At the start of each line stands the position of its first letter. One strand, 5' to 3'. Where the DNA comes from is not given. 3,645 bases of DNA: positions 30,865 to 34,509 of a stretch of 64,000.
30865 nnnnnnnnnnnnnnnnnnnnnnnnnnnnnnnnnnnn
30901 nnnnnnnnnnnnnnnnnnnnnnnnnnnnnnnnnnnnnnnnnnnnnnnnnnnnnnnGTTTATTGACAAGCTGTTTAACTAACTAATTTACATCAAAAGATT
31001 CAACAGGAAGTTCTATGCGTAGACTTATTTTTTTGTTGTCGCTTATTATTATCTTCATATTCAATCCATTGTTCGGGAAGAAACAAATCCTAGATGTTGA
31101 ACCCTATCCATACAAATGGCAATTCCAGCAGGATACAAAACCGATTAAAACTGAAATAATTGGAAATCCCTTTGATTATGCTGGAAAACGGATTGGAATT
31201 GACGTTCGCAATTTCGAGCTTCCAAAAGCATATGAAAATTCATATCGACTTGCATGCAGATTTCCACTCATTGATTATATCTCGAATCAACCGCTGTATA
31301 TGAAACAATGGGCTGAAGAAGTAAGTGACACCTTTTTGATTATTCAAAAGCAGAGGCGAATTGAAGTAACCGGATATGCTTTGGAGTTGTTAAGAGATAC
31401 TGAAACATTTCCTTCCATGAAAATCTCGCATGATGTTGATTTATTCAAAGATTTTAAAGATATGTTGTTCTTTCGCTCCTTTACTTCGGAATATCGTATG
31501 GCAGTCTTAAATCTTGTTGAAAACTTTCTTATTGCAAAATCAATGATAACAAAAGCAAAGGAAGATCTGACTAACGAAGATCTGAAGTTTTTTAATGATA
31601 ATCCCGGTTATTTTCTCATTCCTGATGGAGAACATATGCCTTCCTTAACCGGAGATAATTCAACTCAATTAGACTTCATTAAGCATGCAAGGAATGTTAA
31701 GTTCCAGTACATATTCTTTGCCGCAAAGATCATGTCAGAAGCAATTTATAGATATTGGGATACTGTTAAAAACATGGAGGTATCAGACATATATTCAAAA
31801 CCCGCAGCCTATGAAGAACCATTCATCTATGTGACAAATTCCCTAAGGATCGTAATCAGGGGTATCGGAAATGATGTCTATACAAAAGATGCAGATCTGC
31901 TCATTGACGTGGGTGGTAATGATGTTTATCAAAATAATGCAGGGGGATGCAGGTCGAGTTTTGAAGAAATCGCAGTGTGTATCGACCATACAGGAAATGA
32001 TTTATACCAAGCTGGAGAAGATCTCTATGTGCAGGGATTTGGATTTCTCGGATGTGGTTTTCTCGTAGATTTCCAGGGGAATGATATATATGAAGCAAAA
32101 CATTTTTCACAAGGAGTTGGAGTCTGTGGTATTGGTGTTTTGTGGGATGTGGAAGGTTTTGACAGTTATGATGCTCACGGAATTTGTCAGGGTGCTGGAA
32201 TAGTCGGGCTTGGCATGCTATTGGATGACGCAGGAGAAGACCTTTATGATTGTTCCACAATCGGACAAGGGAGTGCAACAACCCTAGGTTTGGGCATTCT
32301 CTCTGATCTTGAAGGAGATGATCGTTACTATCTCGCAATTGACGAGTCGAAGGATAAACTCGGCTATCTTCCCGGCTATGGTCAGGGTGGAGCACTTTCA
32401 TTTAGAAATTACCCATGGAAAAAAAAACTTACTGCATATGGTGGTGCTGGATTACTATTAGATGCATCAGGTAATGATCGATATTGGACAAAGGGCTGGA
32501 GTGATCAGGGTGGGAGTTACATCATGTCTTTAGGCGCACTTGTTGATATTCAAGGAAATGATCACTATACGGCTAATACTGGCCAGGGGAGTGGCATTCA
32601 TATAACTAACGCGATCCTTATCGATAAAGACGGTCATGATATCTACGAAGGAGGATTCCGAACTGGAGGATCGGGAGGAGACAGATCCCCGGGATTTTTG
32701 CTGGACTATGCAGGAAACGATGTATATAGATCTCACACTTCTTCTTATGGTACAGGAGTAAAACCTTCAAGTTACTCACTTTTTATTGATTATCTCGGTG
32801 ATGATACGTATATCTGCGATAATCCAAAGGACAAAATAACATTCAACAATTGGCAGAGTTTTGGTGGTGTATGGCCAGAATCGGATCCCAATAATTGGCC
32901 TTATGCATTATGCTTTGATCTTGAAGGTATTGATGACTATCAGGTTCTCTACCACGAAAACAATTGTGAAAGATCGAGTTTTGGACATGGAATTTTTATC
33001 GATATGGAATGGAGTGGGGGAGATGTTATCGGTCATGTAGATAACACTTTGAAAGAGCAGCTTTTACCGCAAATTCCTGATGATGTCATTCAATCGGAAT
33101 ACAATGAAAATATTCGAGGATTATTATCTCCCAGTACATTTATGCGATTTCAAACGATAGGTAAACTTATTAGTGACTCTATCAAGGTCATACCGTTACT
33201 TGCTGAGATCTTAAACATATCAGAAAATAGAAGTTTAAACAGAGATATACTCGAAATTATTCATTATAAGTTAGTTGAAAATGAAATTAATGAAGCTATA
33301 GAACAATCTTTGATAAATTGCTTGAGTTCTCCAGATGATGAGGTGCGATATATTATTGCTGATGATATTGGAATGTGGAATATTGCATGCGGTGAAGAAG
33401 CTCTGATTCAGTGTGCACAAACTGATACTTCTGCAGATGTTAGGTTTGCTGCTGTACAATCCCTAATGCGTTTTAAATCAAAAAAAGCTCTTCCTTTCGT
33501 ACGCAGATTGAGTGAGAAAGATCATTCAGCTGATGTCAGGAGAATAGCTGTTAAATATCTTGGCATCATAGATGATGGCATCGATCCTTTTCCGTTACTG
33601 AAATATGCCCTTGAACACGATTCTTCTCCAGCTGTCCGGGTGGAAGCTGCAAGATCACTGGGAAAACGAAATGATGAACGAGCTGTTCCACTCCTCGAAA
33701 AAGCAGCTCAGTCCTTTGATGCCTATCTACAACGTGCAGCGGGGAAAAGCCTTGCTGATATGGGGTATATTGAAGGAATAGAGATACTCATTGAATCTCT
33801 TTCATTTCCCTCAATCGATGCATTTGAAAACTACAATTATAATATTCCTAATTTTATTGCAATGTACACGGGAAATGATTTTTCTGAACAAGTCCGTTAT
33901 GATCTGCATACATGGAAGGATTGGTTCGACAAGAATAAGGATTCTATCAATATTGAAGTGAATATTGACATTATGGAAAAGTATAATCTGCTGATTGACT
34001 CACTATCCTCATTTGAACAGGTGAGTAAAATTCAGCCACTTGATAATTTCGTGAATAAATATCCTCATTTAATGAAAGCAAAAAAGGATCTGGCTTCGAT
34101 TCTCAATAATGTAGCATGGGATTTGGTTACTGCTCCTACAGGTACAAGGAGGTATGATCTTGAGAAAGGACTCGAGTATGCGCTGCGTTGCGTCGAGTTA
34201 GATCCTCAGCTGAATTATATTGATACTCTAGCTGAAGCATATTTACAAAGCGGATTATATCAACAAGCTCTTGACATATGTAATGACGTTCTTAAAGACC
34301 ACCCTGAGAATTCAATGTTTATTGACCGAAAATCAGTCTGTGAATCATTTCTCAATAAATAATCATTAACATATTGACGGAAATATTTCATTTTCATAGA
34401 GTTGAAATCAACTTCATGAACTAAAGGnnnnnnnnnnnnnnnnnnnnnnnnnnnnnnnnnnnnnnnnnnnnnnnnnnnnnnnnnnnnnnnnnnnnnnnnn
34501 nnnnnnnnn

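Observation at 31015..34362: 1115-aa secreted mosaic protein with a novel ~13x 'DxxG(N/D)DxY' repeat array fused to HEAT and TPR repeats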

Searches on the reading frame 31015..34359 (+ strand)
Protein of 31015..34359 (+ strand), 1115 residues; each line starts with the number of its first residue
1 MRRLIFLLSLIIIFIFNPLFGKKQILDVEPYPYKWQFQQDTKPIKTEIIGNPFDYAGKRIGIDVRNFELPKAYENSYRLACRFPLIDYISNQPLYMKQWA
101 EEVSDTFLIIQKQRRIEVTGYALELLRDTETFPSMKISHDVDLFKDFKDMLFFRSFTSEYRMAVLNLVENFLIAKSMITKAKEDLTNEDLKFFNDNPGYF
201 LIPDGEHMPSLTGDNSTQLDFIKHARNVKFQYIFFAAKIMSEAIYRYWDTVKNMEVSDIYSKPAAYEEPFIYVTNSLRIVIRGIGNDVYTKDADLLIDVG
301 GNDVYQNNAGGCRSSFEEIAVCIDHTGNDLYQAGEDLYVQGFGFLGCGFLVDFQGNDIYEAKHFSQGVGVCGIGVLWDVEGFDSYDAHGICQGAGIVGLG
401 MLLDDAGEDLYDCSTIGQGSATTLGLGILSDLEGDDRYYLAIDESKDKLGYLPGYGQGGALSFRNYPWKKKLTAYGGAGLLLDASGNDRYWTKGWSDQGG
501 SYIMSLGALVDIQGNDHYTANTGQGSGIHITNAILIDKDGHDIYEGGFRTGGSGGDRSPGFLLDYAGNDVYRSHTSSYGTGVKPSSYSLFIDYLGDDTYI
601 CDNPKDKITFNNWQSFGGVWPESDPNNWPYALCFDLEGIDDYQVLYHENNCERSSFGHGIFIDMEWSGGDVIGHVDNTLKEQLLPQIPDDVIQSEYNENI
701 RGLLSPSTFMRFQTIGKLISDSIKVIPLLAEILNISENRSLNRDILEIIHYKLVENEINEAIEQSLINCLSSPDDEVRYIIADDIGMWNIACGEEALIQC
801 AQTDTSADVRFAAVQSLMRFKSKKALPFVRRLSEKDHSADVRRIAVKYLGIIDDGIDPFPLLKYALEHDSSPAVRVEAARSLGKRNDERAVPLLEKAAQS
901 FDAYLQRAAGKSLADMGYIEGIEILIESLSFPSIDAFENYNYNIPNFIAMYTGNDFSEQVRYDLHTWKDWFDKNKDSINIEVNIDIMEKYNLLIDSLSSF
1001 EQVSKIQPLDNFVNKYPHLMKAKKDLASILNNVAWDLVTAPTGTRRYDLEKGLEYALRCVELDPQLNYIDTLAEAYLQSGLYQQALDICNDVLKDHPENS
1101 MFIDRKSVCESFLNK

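Call 3: search_protein_families(library=pfam, proteins=[window:31015-34359:+], max_evalue=1)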
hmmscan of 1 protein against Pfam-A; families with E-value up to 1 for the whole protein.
window:31015-34359:+ (1115 aa): 9 families
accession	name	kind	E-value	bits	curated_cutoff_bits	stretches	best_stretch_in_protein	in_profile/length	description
PF13646.12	HEAT_2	-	3.5e-27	94.9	27.7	2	765-849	3-87/88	HEAT repeats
PF02985.28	HEAT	-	3.3e-11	42.8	23.5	1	796-820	4-27/31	HEAT repeat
PF03130.22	HEAT_PBS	-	5.9e-11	42.2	20.9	1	874-899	1-26/27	PBS lyase HEAT-like repeat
PF13428.12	TPR_14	-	0.0084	17.1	23.5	1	1070-1100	5-35/44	Tetratricopeptide repeat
PF14559.12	TPR_19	-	0.036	14.8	25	1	1071-1099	30-58/68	Tetratricopeptide repeat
PF13513.12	HEAT_EZ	-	0.049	14.6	27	0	765-786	32-53/55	HEAT-like repeat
PF13174.12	TPR_6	-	0.12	13.6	26.3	0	1072-1098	6-32/33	Tetratricopeptide repeat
PF25063.1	ARM_TT21_C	-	0.23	11.8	35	1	1071-1099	169-197/209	Tetratricopeptide repeat protein 21 C-terminal ARM domain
PF07719.23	TPR_2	-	0.32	11.7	27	0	1071-1099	6-34/34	Tetratricopeptide repeat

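Call 4: search_protein_families(library=ncbifam, proteins=[window:31015-34359:+], max_evalue=1)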
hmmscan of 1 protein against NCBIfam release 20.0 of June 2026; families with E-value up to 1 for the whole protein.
window:31015-34359:+ (1115 aa): 12 families
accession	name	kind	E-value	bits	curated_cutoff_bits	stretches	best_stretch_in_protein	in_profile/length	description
NF045915.1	PhycobilmeDegNblB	equivalog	7e-08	32.3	300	1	797-927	36-168/214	phycobilisome degradation protein NblB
TIGR02917.1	PEP_TPR_lipo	equivalog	3.8e-07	28.4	312.2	1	1013-1100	790-871/899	XrtA/PEP-CTERM system TPR-repeat protein PrsT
NF058502.1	phyc_lyase_CpcE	equivalog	4.5e-07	29.6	330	1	874-930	58-114/260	C-phycocyanin alpha-cysteine-84 phycocyanobilin lyase subunit CpcE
NF007244.0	PRK09687.1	equivalog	1.2e-05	24.7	275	1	798-896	134-232/285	putative lyase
NF010374.0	PRK13800.1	equivalog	0.00022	19.6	1196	1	793-914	743-864/898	fumarate reductase/succinate dehydrogenase flavoprotein subunit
TIGR02270.1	TIGR02270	subfamily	0.003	16.7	206.8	1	800-919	94-208/410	TIGR02270 family protein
NF058515.1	phyc_lyase_CpcF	equivalog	0.0031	17.1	220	1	811-884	48-118/200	C-phycocyanin alpha-cysteine-84 phycocyanobilin lyase subunit CpcF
NF058505.1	phyc_lyase_CpeY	equivalog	0.025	13.2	600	0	773-837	28-96/419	C-phycoerythrin alpha-cysteine-82 phycoerythrobilin lyase CpeY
NF047481.1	lipo_LIC12587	subfamily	0.073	12.4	200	1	1066-1104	166-204/213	LIC12587 family lipoprotein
TIGR02224.1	recomb_XerC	equivalog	0.089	12.2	335.15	1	878-911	161-194/295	tyrosine recombinase XerC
TIGR02225.1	recomb_XerD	equivalog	0.16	11.3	329.6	1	879-910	158-189/290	site-specific tyrosine recombinase XerD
NF052415.1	T3SS_chap_SctY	equivalog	0.65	10.5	70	0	1070-1098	44-72/106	type III secretion apparatus assembly chaperone SctY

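Call 31: predict_structure(alignment_id=A1)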
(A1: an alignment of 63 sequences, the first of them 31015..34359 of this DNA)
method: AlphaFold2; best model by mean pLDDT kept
length: 1115 residues; sequences in the alignment: 63
mean_pLDDT: 93.1   pTM: 0.89
mean pLDDT of the five models: 93.1, 92.9, 92.1, 90.5, 89.8
residues with pLDDT >= 90: 908; 70-90: 191; 50-70: 8; < 50: 8
segments of 3 or more residues with pLDDT < 50: 17-24
pLDDT, mean of each block of 10 residues (from residue 1): 77 61 65 91 90 96 85 91 94 95 98 97 97 90 95 94 98 96 96 96 90 90 97 98 98 95 92 94 95 96 96 93 98 88 98 97 96 98 96 98 98 96 98 97 90 89 89 96 98 91 95 97 85 97 91 85 97 86 91 97 86 89 92 96 94 95 94 93 90 95 95 96 93 95 97 91 96 97 96 97 97 97 96 96 98 94 97 97 95 97 97 97 96 89 90 88 94 95 93 86 92 91 91 89 85 96 91 94 96 88 90 88
secondary structure, 60 per line:
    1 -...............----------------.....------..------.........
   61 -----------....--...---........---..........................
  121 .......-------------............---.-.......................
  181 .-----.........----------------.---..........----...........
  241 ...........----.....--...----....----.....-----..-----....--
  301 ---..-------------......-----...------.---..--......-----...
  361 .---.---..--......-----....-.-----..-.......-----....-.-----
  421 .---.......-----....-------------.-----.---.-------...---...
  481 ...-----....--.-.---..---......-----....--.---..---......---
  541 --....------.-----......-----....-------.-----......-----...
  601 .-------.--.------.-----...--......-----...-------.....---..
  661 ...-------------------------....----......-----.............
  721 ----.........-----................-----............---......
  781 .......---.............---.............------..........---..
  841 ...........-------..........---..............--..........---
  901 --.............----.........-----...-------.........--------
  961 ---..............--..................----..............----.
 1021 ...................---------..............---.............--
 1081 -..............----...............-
elements in order (helices of 4 or more, strands of 3 or more residues): H2-16 H33-37 H52-60 H72-75 E78-80 H84-91 H95-127 H141-152 H158-181 H187-195 H216-225 H230-251 H256-259 E270-273 E278-282 E295-298 E319-324 E330-332 E347-352 E358-361 E373-378 E384-387 E398-404 E410-413 E425-431 E437-440 E472-474 E478-483 E489-492 E506-511 E517-520 E532-537 E543-546 E559-564 E570-573 E587-592 E598-601 E630-635 E641-643 E651-655 E659-663 H689-692 H697-702 H708-720 H725-733 H739-754 H760-771 H775-787 H791-803 H807-819 H826-835 H839-851 H859-868 H872-885 H888-897 H903-915 H920-928 H944-952 H964-977 H980-997 H1002-1015 H1020-1039 H1049-1062 H1066-1078 H1082-1095 H1100-1114

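Call 71: fold_search(model_id=the predicted structure, library=pdb)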
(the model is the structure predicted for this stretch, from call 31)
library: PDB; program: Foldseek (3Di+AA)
matches with E <= 10: 1396; with E <= 0.001: 159
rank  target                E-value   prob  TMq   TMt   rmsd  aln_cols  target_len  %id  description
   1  6bzx_A                2.0e-08  1.00  0.16  0.55  11.9       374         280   23  Structure of the artificial complex alpha-Rep/Octarellin V.1 crystallized by counter diffusion in a capillary (released 2019-01-09)
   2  4zv6_A                2.6e-08  1.00  0.19  0.65   7.3       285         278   26  Crystal structure of the artificial alpharep-7 octarellinV.1 complex (released 2016-05-25)
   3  6fsq                  2.6e-08  1.00  0.13  0.32  16.4       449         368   18  Structure of A3_bGFPD, an artificial bi-domain protein based on two different alphaRep domains : A3 and a GFP binding do (released 2018-08-08)
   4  7q1f_T                6.1e-08  1.00  0.16  0.71   6.6       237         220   27  CPAP:TUBULIN:IE5 ALPHAREP COMPLEX (released 2022-04-20)
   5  7z0g_T                9.2e-08  1.00  0.16  0.71   4.4       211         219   30  CPAP:TUBULIN:IE5 ALPHAREP COMPLEX P1 SPACE GROUP (released 2022-04-13)
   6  7q1f_C                9.7e-08  1.00  0.16  0.72   4.8       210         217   30  CPAP:TUBULIN:IE5 ALPHAREP COMPLEX (released 2022-04-20)
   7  7z0g_C                9.7e-08  1.00  0.16  0.71   6.5       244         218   26  CPAP:TUBULIN:IE5 ALPHAREP COMPLEX P1 SPACE GROUP (released 2022-04-13)
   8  4xl5_C                1.1e-07  1.00  0.15  0.62  11.1       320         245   22  X-ray structure of bGFP-A / EGFP complex (released 2015-08-19)
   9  6gwc_C                1.3e-07  1.00  0.16  0.71   5.1       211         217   30  Tubulin:iE5 alphaRep complex (released 2019-01-30)
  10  7p0h_A                1.8e-07  1.00  0.15  0.38   5.8       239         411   26  Crystal structure of Helicobacter pylori ComF fused to an artificial alphaREP crystallization helper(named B2) (released 2022-04-06)
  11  3ltm_A                9.7e-07  1.00  0.14  0.77   5.9       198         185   26  Structure of a new family of artificial alpha helicoidal repeat proteins (alpha-Rep) based on thermostable HEAT-like r (released 2010-10-13)
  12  3ltj                  1.5e-06  1.00  0.14  0.76   3.2       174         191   30  Structure of a new family of artificial alpha helicoidal repeat proteins (alpha-Rep) based on thermostable HEAT-like rep (released 2010-10-13)
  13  6gx7_E                2.0e-06  1.00  0.14  0.77   3.6       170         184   30  Tubulin-CopN-alphaRep complex (released 2019-04-24)
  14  4jw2_B                2.3e-06  1.00  0.14  0.75   6.3       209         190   25  Selection of specific protein binders for pre-defined targets from an optimized library of artificial helicoidal repea (released 2013-09-25)
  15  8aw4_A                3.9e-06  1.00  0.14  0.77   4.9       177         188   30  Structure of a complex of biosynthetic proteins bB-E3 and bGFPD-YY (released 2022-12-28)
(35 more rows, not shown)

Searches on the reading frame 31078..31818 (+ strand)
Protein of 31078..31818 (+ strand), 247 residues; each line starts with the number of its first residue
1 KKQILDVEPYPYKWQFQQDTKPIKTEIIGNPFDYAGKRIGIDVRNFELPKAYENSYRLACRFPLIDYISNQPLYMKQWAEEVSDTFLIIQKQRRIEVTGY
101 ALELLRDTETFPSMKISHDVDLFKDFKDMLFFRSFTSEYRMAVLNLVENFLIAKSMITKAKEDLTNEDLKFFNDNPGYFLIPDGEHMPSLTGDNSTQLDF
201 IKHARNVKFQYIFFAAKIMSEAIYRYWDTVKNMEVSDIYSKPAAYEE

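Call 43: predict_structure(alignment_id=A3)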
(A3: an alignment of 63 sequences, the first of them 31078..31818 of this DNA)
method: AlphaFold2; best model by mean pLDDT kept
length: 247 residues; sequences in the alignment: 63
mean_pLDDT: 82.7   pTM: 0.69
mean pLDDT of the five models: 82.7, 82.5, 79.3, 77.1, 76.3
residues with pLDDT >= 90: 112; 70-90: 81; 50-70: 52; < 50: 2
segments of 3 or more residues with pLDDT < 50: none
pLDDT, mean of each block of 10 residues (from residue 1): 61 71 70 77 73 59 67 82 94 91 90 85 94 94 97 95 96 80 59 74 91 95 95 94 80
secondary structure, 60 per line:
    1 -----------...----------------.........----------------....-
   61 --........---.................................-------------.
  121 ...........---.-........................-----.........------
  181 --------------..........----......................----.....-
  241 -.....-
elements in order: H31-39 H56-59 H63-70 H74-106 H120-131 H137-160 H166-174 H195-204 H209-230 H235-238 H242-246

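Call 73: search_protein_families(library=pfam, proteins=[window:31078-31818:+], max_evalue=10)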
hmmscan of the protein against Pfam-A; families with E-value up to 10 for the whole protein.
window:31078-31818:+ (247 aa): 1 family
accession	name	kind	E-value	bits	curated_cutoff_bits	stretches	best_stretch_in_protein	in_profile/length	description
PF15561.11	Imm15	-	0.25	11.8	22.9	1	103-172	12-74/151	Immunity protein 15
